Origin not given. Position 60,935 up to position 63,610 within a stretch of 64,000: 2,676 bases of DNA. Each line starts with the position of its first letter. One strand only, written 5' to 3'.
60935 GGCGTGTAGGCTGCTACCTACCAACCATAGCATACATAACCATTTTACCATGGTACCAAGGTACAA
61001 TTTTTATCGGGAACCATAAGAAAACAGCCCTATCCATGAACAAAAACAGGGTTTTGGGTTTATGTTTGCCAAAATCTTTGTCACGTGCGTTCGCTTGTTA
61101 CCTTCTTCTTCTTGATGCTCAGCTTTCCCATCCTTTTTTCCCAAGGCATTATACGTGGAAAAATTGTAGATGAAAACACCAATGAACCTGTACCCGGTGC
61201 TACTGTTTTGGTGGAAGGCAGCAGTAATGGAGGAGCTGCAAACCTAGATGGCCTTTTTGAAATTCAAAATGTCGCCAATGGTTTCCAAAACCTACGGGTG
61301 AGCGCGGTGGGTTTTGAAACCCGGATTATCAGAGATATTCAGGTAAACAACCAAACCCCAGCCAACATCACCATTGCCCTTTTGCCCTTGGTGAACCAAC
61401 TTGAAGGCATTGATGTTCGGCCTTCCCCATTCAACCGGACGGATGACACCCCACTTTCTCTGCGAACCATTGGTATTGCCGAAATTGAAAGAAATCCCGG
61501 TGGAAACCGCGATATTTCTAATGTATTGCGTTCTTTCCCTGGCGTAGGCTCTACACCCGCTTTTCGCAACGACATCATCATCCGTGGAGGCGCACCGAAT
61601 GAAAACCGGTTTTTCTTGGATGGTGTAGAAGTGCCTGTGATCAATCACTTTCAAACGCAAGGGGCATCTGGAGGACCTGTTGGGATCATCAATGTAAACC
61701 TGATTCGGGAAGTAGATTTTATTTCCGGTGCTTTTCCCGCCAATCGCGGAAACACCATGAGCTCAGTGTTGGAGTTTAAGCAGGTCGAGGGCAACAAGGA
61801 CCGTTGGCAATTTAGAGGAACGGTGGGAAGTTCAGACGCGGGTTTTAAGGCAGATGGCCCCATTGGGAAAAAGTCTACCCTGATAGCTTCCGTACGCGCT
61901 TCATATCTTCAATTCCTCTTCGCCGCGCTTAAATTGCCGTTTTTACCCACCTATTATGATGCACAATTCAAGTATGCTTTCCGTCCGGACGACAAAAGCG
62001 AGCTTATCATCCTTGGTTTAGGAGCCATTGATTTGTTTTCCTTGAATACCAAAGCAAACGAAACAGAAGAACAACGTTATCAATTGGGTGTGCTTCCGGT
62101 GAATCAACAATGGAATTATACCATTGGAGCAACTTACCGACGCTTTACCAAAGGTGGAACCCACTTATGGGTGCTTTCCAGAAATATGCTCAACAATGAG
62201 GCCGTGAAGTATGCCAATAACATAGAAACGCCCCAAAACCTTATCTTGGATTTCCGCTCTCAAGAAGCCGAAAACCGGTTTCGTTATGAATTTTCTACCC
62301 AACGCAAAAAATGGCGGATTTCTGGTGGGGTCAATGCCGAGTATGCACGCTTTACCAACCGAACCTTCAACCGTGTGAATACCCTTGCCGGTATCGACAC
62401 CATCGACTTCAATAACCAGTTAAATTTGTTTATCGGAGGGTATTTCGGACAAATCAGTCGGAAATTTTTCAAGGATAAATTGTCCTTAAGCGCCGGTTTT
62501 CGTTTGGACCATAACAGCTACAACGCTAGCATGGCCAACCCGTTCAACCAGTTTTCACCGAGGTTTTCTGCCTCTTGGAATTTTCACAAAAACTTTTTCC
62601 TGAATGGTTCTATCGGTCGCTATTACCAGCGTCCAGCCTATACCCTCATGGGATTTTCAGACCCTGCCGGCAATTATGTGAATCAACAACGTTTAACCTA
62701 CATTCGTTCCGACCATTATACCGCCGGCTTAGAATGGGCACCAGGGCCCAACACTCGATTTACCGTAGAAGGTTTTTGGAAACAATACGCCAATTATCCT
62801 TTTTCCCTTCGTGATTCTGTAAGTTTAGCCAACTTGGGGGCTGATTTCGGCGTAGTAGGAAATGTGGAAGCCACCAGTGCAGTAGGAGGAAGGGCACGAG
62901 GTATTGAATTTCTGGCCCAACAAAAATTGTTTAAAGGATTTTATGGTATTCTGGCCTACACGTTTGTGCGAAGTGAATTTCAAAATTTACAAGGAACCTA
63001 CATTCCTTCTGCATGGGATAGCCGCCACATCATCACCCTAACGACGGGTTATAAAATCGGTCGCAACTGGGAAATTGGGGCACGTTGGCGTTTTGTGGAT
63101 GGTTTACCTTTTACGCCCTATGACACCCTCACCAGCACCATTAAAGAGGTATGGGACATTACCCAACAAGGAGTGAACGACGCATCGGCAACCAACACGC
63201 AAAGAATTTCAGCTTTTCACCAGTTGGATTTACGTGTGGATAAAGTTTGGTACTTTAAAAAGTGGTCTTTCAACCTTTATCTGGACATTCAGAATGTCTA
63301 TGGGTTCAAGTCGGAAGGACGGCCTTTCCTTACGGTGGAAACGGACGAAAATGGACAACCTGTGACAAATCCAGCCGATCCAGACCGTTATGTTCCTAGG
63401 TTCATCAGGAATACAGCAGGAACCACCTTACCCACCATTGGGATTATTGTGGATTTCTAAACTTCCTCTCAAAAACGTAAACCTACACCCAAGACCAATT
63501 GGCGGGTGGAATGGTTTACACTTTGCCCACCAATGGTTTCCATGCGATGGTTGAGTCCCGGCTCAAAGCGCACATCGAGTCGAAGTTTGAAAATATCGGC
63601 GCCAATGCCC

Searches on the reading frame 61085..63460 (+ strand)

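Call 58: search_protein_families(library=pfam, proteins=[window:61085-63460:+], max_evalue=0.0001)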
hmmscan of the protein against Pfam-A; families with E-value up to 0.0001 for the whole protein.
window:61085-63460:+ (791 aa): 4 families
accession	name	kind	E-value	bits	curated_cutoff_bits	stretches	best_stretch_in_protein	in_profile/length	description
PF00593.30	TonB_dep_Rec_b-barrel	-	2.6e-27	97.2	27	1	320-738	51-436/436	TonB dependent receptor-like, beta-barrel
PF13715.12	CarbopepD_reg_2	-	1.6e-17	63.7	32.2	1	23-107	1-84/88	CarboxypepD_reg-like domain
PF13620.12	CarboxypepD_reg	-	1.7e-13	51.2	32.3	1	23-99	2-81/82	Carboxypeptidase regulatory-like domain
PF07715.20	Plug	-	2e-08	35.1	23.9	1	120-222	3-100/107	TonB-dependent Receptor Plug Domain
